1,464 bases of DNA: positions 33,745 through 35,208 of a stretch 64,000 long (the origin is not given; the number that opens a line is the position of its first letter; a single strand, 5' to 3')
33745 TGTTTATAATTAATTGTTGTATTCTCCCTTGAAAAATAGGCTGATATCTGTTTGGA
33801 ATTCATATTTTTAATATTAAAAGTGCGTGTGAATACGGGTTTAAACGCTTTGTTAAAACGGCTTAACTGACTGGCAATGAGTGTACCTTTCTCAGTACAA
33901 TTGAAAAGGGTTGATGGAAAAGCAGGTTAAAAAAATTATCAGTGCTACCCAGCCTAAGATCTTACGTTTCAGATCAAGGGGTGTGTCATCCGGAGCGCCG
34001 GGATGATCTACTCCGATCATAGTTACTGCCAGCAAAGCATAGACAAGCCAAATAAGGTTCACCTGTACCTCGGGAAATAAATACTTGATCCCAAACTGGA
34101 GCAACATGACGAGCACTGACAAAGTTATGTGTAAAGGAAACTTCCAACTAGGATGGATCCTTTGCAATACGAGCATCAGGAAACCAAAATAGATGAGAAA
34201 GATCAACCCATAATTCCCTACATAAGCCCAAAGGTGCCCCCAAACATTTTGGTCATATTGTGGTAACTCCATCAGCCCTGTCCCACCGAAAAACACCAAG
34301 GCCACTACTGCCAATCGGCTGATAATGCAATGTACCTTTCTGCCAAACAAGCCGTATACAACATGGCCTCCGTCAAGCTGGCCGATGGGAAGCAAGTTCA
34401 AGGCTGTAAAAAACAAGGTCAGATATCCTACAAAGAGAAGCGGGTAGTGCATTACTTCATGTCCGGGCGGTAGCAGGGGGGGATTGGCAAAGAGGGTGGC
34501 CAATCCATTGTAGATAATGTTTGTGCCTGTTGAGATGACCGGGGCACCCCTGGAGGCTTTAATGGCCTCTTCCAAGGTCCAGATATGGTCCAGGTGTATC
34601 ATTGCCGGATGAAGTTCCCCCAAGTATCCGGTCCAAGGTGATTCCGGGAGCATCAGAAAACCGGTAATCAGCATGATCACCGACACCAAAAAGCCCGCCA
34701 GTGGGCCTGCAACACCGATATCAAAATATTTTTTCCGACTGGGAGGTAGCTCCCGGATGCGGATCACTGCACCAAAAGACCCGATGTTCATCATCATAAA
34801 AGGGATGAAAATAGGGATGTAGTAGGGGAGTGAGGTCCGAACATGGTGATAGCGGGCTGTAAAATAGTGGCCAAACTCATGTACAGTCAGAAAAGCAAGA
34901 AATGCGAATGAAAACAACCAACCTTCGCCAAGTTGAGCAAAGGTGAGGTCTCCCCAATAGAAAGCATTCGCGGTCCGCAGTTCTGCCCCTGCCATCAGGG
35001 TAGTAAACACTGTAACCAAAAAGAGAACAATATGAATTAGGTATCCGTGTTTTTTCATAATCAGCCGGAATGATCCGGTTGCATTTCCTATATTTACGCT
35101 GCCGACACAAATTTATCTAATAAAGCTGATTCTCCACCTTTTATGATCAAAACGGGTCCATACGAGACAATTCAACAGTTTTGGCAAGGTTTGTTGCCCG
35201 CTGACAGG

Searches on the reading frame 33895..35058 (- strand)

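Call 91: search_protein_families(library=pfam, proteins=[window:33895-35058:-], max_evalue=0.0001)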
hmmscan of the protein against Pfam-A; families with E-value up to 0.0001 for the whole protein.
window:33895-35058:- (388 aa): 1 family
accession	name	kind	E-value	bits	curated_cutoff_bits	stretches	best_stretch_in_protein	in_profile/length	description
PF02163.28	Peptidase_M50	-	7.9e-21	74.9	27.2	1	49-243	2-199/221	Peptidase family M50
